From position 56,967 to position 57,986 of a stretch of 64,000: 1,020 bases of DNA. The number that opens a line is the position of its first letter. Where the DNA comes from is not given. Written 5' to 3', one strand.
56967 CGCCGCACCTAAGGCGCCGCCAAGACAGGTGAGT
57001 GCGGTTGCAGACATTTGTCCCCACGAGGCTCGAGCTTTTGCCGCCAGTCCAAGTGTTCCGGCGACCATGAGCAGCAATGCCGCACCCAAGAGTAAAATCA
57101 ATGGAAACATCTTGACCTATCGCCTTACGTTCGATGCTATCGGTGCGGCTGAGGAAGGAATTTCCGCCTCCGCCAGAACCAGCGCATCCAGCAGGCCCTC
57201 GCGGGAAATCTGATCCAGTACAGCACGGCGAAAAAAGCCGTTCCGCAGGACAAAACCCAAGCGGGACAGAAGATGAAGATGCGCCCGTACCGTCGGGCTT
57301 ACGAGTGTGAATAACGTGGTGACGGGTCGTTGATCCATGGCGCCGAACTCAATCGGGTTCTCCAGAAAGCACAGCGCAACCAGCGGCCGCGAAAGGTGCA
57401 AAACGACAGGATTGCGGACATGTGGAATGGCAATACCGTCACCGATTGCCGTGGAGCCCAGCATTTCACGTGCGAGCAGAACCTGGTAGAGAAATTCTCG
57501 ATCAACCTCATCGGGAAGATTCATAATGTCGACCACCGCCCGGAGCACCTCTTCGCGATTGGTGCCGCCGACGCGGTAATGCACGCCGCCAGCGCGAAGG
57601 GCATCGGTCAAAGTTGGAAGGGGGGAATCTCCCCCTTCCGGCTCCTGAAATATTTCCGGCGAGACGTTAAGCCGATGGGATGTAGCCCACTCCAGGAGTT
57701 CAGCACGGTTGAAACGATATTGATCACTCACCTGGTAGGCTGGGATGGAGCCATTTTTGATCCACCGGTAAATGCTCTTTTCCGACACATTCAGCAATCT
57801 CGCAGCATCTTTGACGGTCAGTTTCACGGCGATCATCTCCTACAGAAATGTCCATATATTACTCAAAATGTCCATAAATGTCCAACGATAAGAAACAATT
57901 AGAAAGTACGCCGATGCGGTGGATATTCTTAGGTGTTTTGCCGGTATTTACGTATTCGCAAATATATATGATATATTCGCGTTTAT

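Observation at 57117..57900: One-component HTH_17 + PTS-EIIA(2) fusion regulator heading the Ehr operon, preceded by a helically phased triple repeat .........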

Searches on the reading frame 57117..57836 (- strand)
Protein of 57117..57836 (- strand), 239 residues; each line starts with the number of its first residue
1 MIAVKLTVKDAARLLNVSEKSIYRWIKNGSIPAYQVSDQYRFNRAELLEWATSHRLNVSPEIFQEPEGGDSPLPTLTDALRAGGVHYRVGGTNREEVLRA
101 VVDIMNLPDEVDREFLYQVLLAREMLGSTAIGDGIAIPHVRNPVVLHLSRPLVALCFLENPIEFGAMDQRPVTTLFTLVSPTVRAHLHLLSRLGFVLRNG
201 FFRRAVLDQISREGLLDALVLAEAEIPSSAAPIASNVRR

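Call 3: search_protein_families(library=pfam, proteins=[window:57117-57836:-])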
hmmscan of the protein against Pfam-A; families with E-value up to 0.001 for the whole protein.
window:57117-57836:- (239 aa): 7 families
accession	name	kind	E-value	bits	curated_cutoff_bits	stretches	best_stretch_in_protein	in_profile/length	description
PF00359.27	PTS_EIIA_2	-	5.1e-21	75.6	27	1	88-215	11-137/144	Phosphoenolpyruvate-dependent sugar phosphotransferase system, EIIA 2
PF12728.13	HTH_17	-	8.7e-17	61.6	27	1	6-54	2-50/51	Helix-turn-helix domain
PF13384.12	HTH_23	-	5e-05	23.4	24.6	1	4-28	16-40/50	Homeodomain-like domain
PF13518.12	HTH_28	-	5.8e-05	23.5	25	1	7-27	14-34/52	Helix-turn-helix domain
PF13551.12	HTH_29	-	0.00018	22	28.1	1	7-27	14-34/64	Winged helix-turn helix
PF00376.29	MerR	-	0.00075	19.7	28.2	0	7-37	1-31/38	MerR family regulatory protein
PF13542.12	HTH_Tnp_ISL3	-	0.00096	19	27.4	0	6-27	27-48/51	Helix-turn-helix domain of transposase family ISL3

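Call 8: find_homologous_proteins(query=window:57117-57836:-)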
Query window:57117-57836:- (239 aa): 6742 proteins with E <= 0.001 among 8000 candidates; the best 120 are listed.
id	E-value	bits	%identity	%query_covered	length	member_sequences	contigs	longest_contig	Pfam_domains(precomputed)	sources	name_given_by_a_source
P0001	7.2e-141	485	95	99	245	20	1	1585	PF12728.14,PF00359.28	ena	-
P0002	6.1e-131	453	88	99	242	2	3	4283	PF12728.14,PF00359.28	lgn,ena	-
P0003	2.2e-129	448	89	95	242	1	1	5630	PF12728.14,PF00359.28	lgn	-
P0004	7.1e-118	410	80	97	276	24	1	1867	PF12728.14,PF00359.28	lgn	-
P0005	5.7e-116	404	80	95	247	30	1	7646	PF12728.14,PF00359.28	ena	-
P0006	3.3e-113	395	80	90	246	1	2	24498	PF12728.14,PF00359.28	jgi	jgi:PTS system nitrogen regulatory IIA component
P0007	4.0e-113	395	76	98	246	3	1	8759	PF12728.14,PF00359.28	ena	-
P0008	9.0e-113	393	79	95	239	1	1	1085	PF12728.14,PF00359.28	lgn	-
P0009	1.1e-112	393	77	95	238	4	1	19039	PF12728.14,PF00359.28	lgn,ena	-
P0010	1.5e-112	393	76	98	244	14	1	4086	PF12728.14,PF00359.28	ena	-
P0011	1.4e-111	390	78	89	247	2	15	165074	PF12728.14,PF00359.28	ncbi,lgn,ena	-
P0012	3.9e-111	388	77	93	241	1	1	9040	PF12728.14,PF00359.28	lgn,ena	-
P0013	7.6e-111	387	75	95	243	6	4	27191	PF12728.14,PF00359.28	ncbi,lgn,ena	-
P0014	3.0e-110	385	79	90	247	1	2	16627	PF12728.14,PF00359.28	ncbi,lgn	-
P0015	4.7e-110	385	72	97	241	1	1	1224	PF12728.14,PF00359.28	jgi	jgi:PTS system nitrogen regulatory IIA component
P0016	1.0e-109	383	76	95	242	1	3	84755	PF12728.14,PF00359.28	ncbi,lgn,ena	-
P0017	1.5e-109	383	71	97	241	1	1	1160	PF12728.14,PF00359.28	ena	-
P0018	3.0e-109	382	72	96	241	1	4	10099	PF12728.14,PF00359.28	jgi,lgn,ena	jgi:PTS system nitrogen regulatory IIA component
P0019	3.4e-109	382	76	93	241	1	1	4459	PF12728.14,PF13518.13,PF00359.28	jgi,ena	-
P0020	4.4e-109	381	75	92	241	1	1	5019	PF12728.14,PF00359.28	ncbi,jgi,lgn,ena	-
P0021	9.1e-109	380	75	97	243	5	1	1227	PF12728.14,PF00359.28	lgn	-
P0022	1.8e-108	379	74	97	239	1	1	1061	PF12728.14,PF00359.28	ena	-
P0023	2.1e-108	379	72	97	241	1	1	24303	PF12728.14,PF00359.28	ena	-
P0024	2.1e-108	379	72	97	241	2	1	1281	PF12728.14,PF00359.28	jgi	jgi:PTS system nitrogen regulatory IIA component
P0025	2.2e-108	379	75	92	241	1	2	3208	PF12728.14,PF00359.28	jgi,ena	-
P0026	7.8e-108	377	70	99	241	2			PF12728.14,PF00359.28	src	-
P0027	8.6e-108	377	72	95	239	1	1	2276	PF12728.14,PF00359.28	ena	-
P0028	1.3e-107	377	73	95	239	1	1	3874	PF12728.14,PF00359.28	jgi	jgi:PTS system nitrogen regulatory IIA component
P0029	1.4e-107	376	74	93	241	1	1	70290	PF12728.14,PF00359.28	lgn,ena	-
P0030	1.4e-107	376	74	92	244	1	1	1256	PF12728.14,PF00359.28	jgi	jgi:nitrogen PTS system EIIA component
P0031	2.0e-107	376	75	93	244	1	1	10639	PF12728.14,PF00359.28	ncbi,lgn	-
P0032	2.1e-107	376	73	97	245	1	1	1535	PF12728.14,PF00359.28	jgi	jgi:PTS system nitrogen regulatory IIA component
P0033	2.6e-107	376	73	96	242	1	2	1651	PF12728.14,PF00376.30,PF13384.13,PF00359.28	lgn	-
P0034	3.3e-107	375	75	92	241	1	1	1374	PF12728.14,PF00359.28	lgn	-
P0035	3.9e-107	375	69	100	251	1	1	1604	PF12728.14,PF00376.30,PF00359.28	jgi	jgi:PTS system nitrogen regulatory IIA component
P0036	4.1e-107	375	71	96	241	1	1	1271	PF12728.14,PF00359.28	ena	-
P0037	5.4e-107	375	71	98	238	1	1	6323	PF12728.14,PF00359.28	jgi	jgi:PTS system nitrogen regulatory IIA component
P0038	5.7e-107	374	71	95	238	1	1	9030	PF12728.14,PF00359.28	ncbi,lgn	-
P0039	6.0e-107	374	72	99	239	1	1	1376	PF12728.14,PF00359.28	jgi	jgi:PTS system nitrogen regulatory IIA component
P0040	6.2e-107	374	75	90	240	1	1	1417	PF12728.14,PF00359.28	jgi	jgi:nitrogen PTS system EIIA component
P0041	8.5e-107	374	72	95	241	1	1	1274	PF12728.14,PF00376.30,PF13384.13,PF00359.28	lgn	-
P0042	1.0e-106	374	71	96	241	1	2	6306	PF12728.14,PF00359.28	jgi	jgi:nitrogen PTS system EIIA component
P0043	1.5e-106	373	72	95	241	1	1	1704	PF12728.14,PF00376.30,PF13384.13,PF00359.28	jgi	jgi:PTS system nitrogen regulatory IIA component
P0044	1.8e-106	373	75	93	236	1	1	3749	PF12728.14,PF00376.30,PF00359.28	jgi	jgi:nitrogen PTS system EIIA component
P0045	2.3e-106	372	71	95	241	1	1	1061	PF12728.14,PF00376.30,PF13384.13,PF00359.28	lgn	-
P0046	2.9e-106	372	71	95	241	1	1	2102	PF12728.14,PF00376.30,PF13384.13,PF00359.28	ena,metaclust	metaclust:\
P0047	3.7e-106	372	70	96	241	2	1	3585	PF12728.14,PF00376.30,PF00359.28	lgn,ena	-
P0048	3.9e-106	372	71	95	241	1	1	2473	PF12728.14,PF00376.30,PF13384.13,PF00359.28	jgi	-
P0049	4.3e-106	372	72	95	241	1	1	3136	PF12728.14,PF00376.30,PF00359.28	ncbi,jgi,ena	-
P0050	5.5e-106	371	71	95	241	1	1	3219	PF12728.14,PF00376.30,PF13384.13,PF00359.28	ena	-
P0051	5.7e-106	371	71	95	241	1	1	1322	PF12728.14,PF00376.30,PF13384.13,PF00359.28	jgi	-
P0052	5.7e-106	371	74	90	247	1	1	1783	PF12728.14,PF00359.28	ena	-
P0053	6.6e-106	371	73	95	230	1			PF12728.14,PF00376.30,PF00359.28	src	-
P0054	8.8e-106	371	75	90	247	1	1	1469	PF12728.14,PF00359.28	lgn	-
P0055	9.0e-106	371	71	95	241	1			PF12728.14,PF00376.30,PF13384.13,PF00359.28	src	-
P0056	9.7e-106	370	70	98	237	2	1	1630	PF12728.14,PF00359.28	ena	-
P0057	1.1e-105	370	71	96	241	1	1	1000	PF12728.14,PF00376.30,PF00359.28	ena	-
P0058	1.1e-105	370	72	95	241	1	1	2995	PF12728.14,PF00376.30,PF00359.28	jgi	-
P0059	1.1e-105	370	75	91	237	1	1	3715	PF12728.14,PF00359.28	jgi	jgi:PTS system nitrogen regulatory IIA component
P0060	1.2e-105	370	72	96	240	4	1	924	PF12728.14,PF00376.30,PF00359.28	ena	-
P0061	1.4e-105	370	71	96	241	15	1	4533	PF12728.14,PF00376.30,PF13384.13,PF00359.28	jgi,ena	-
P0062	1.7e-105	370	74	93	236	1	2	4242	PF12728.14,PF00376.30,PF00359.28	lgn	-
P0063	2.0e-105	369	71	95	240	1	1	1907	PF12728.14,PF00376.30,PF13384.13,PF00359.28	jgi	jgi:PTS system nitrogen regulatory IIA component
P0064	2.2e-105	369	73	95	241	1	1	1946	PF12728.14,PF00359.28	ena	-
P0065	2.6e-105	369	72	96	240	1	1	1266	PF12728.14,PF00376.30,PF00359.28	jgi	jgi:nitrogen PTS system EIIA component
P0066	2.8e-105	369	71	95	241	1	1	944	PF12728.14,PF00376.30,PF00359.28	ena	-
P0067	3.1e-105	369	74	88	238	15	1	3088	PF12728.14,PF00376.30,PF00359.28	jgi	jgi:PTS system nitrogen regulatory IIA component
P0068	3.2e-105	369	70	97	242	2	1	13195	PF12728.14,PF00359.28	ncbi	ncbi:MAG: PTS sugar transporter subunit IIA [Tepidisphaerales bacterium]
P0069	3.5e-105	369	72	95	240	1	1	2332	PF12728.14,PF00376.30,PF00359.28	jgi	jgi:PTS system nitrogen regulatory IIA component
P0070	3.9e-105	368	70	98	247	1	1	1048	PF12728.14,PF00359.28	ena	-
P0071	4.2e-105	368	70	96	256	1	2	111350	PF12728.14,PF00359.28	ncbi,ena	-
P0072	5.5e-105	368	71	96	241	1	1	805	PF12728.14,PF00376.30,PF00359.28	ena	-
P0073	5.6e-105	368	71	96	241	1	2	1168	PF12728.14,PF00376.30,PF00359.28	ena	-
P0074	6.4e-105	368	70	98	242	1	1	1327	PF12728.14,PF00359.28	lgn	-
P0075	7.4e-105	368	71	95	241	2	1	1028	PF12728.14,PF00359.28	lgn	-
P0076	7.5e-105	368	75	90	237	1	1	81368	PF12728.14,PF00359.28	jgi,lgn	-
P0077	7.8e-105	367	71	96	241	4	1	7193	PF12728.14,PF00359.28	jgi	jgi:PTS system nitrogen regulatory IIA component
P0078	8.0e-105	367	70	95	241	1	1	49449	PF12728.14,PF00376.30,PF00359.28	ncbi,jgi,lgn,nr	ncbi:MAG TPA: PTS sugar transporter subunit IIA [Tepidisphaeraceae bacterium]|jgi:PTS system nitroge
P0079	8.5e-105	367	75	92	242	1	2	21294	PF12728.14,PF00359.28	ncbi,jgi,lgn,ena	-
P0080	1.0e-104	367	71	95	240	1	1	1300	PF12728.14,PF00359.28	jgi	jgi:PTS system nitrogen regulatory IIA component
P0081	1.0e-104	367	73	95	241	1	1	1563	PF12728.14,PF00359.28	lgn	-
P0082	1.0e-104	367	71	95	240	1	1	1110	PF12728.14,PF00376.30,PF13384.13,PF00359.28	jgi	jgi:PTS system nitrogen regulatory IIA component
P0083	1.0e-104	367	70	97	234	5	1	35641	PF12728.14,PF00376.30,PF00359.28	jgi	jgi:nitrogen PTS system EIIA component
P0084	1.1e-104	367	69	97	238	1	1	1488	PF12728.14,PF00359.28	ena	-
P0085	1.1e-104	367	69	98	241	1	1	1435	PF12728.14,PF00359.28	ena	-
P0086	1.2e-104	367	74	90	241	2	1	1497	PF12728.14,PF00376.30,PF13384.13,PF00359.28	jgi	-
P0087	1.3e-104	367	75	90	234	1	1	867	PF12728.14,PF00359.28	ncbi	-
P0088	1.3e-104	367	72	93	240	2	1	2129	PF12728.14,PF13384.13,PF13551.13,PF00359.28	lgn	-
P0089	1.5e-104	367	71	96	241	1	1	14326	PF12728.14,PF00359.28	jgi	jgi:PTS system nitrogen regulatory IIA component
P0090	1.8e-104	366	74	87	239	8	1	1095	PF12728.14,PF00359.28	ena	-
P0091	2.0e-104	366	70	95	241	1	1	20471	PF12728.14,PF00376.30,PF00359.28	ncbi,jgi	jgi:PTS system nitrogen regulatory IIA component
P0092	2.1e-104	366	71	92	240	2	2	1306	PF12728.14,PF00376.30,PF13384.13,PF00359.28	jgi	-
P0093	2.2e-104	366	72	92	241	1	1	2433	PF12728.14,PF00359.28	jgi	-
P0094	2.3e-104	366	74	92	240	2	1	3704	PF12728.14,PF00359.28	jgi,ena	-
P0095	2.9e-104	366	75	90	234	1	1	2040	PF12728.14,PF00359.28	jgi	jgi:nitrogen PTS system EIIA component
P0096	3.6e-104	365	71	95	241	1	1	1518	PF12728.14,PF00376.30,PF13384.13,PF00359.28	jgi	-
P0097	3.7e-104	365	73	93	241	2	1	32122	PF12728.14,PF00359.28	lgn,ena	-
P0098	3.7e-104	365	74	90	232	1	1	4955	PF12728.14,PF00359.28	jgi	jgi:nitrogen PTS system EIIA component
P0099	3.9e-104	365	70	95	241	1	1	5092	PF12728.14,PF00376.30,PF13384.13,PF00359.28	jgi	-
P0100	4.2e-104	365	73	91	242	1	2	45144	PF12728.14,PF00359.28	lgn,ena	-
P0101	4.2e-104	365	69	96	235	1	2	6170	PF12728.14,PF00359.28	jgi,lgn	-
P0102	5.4e-104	365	69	97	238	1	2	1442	PF12728.14,PF00359.28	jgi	jgi:nitrogen PTS system EIIA component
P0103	6.1e-104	365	69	97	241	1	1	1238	PF12728.14,PF00359.28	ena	-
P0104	6.4e-104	364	72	95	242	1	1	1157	PF12728.14,PF00359.28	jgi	jgi:PTS system nitrogen regulatory IIA component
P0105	6.7e-104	364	70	95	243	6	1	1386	PF12728.14,PF13518.13,PF00359.28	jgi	-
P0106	6.8e-104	364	71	95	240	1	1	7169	PF12728.14,PF00376.30,PF00359.28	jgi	jgi:PTS system nitrogen regulatory IIA component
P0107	7.4e-104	364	74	90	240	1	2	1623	PF12728.14,PF00376.30,PF00359.28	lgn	-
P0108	9.2e-104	364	71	95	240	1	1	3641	PF12728.14,PF00376.30,PF00359.28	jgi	jgi:PTS system nitrogen regulatory IIA component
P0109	1.0e-103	364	69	97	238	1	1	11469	PF12728.14,PF00359.28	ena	-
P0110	1.1e-103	364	70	97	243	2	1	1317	PF12728.14,PF00359.28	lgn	-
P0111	1.1e-103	364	69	95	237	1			PF12728.14,PF00376.30,PF13384.13,PF00359.28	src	-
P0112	1.3e-103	363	70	96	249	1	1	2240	PF12728.14,PF00359.28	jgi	jgi:PTS system nitrogen regulatory IIA component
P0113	1.4e-103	363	69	98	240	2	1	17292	PF12728.14,PF00376.30,PF00359.28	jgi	jgi:PTS system nitrogen regulatory IIA component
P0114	1.5e-103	363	69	95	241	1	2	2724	PF12728.14,PF00359.28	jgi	jgi:nitrogen PTS system EIIA component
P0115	1.6e-103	363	74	92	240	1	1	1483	PF12728.14,PF00359.28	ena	-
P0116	1.8e-103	363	70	95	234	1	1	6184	PF12728.14,PF00359.28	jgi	jgi:PTS system nitrogen regulatory IIA component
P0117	1.8e-103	363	68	97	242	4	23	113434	PF12728.14,PF00359.28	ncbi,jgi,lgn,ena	jgi:PTS system nitrogen regulatory IIA component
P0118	2.0e-103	363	68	99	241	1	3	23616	PF12728.14,PF00359.28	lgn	-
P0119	2.2e-103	363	70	95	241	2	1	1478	PF12728.14,PF00359.28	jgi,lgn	jgi:PTS system nitrogen regulatory IIA component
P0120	3.0e-103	362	70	99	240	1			PF12728.14,PF00376.30,PF00359.28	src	-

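Call 9: search_protein_families(library=ncbifam, proteins=[window:57117-57836:-])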
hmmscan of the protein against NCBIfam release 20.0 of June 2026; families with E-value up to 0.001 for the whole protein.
window:57117-57836:- (239 aa): 9 families
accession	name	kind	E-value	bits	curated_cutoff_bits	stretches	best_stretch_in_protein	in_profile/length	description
TIGR00848.1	fruA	subfamily_domain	7.2e-16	58.3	103.5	1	90-203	12-126/129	fructose PTS transporter subunit IIA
NF008145.0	PRK10896.1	equivalog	3e-15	56.3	221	1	86-193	20-127/161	PTS IIA-like nitrogen regulatory protein PtsN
TIGR01419.1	nitro_reg_IIA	equivalog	6e-15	55.4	138.7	1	76-199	2-123/145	PTS IIA-like nitrogen regulatory protein PtsN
TIGR01764.1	excise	domain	9.4e-15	54.7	28.8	1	6-52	2-48/49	excisionase family DNA-binding protein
NF047737.1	antiphage_MADS1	equivalog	4.6e-11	42.8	80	1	6-50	4-48/49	methylation-associated defense system helix-turn-helix domain-containing protein MAD1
NF007389.0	PRK09913.1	equivalog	5.8e-09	36.1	151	1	84-192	8-116/148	PTS fructose transporter subunit IIA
NF007293.0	PRK09765.1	equivalog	6.4e-08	31.6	763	1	92-222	20-152/639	PTS 2-O-a-mannosyl-D-glycerate transporter subunit IIABC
NF046037.1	carphisopro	domain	3e-05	24.1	38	1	8-36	11-39/54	carph-isopro domain-containing protein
NF010351.0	PRK13779.1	equivalog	0.00031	19.7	766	1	85-141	9-64/503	bifunctional PTS system fructose-specific transporter subunit IIA/HPr protein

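Call 11: find_related_loci(query=A1, collection=genome_contigs, flank=6000)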
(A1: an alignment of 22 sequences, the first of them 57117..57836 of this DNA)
Query A1 (239 aa) in genome_contigs; peptide patterns used: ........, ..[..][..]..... (x = any residue, [..] = any of these).
599 stretches matched a pattern (row limit reached: there are more); 584 encode a relative of the query (tblastn E <= 1e-3); the best 80 are kept; 80 distinct loci.
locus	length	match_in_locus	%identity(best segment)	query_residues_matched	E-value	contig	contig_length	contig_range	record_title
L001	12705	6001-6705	92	4-238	7e-146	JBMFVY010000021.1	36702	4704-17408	MAG: Phycisphaerae bacterium isolate KM4364-04 NODE_21_length_36702_cov_100.057502, whole genome shotgun sequence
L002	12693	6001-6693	80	1-231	2e-124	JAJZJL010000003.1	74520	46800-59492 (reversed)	MAG: Planctomycetota bacterium isolate LSA5.bin36 NODE_362_length_74520_cov_3.014450, whole genome shotgun sequence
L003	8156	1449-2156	76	3-237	2e-120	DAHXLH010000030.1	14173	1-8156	MAG TPA_asm: Phycisphaerales bacterium isolate clean1592 k141_1370256, whole genome shotgun sequence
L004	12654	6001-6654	79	2-219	3e-118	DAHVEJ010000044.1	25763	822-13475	MAG TPA_asm: Phycisphaerales bacterium isolate clean5707 NODE_44_length_25763_cov_4.276610, whole genome shotgun sequenc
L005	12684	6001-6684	75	4-231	2e-117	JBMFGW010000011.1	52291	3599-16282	MAG: Phycisphaerae bacterium isolate KM4311-08 NODE_11_length_52291_cov_31.183916, whole genome shotgun sequence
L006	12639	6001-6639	78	4-216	2e-113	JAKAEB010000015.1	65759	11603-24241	MAG: Planctomycetota bacterium isolate WY1.bin118 NODE_667_length_65759_cov_2.499284, whole genome shotgun sequence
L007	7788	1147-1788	79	4-217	5e-113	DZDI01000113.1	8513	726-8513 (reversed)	MAG TPA_asm: Phycisphaera mikurensis isolate SulCav_PC08_64_54_21 SulCav_PC08-64_6702_length_8513_cov_5.004493, whole ge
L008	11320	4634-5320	69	3-231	1e-110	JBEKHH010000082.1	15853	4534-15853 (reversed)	MAG: Tepidisphaeraceae bacterium isolate SPRUCE 272 SPRUCE_272_82, whole genome shotgun sequence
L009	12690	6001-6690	71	4-232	6e-110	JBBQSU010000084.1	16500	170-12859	MAG: Tepidisphaerales bacterium isolate Co_metawrap_1776 Cmw_1776_k141_16223420_length_16500_cov_9.9978, whole genome sh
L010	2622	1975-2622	73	4-219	1e-113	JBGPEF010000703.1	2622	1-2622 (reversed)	MAG: Tepidisphaeraceae bacterium isolate OBJ_0618_7090110_97 k141_11893115_length_2622_cov_10.0000, whole genome shotgun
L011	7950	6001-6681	70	4-230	9e-109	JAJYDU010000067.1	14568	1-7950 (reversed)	MAG: Planctomycetota bacterium isolate DBS1-1.bin115 NODE_7166_length_14568_cov_1.938024, whole genome shotgun sequence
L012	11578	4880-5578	70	4-236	3e-108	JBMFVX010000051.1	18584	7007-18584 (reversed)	MAG: Phycisphaerae bacterium isolate KM4364-03 NODE_51_length_18584_cov_93.168207, whole genome shotgun sequence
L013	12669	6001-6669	72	5-227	2e-108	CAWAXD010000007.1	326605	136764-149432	MAG: uncultured delta proteobacterium isolate MFD05942.bin.2.221 genome assembly, contig: contig_13473, whole genome sho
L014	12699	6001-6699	68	4-236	5e-108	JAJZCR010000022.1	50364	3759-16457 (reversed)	MAG: Planctomycetota bacterium isolate JA3.bin18 NODE_179_length_50364_cov_6.970520, whole genome shotgun sequence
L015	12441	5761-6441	70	4-230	7e-108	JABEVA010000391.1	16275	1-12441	MAG: Phycisphaerae bacterium isolate MAG 18 k99_855113, whole genome shotgun sequence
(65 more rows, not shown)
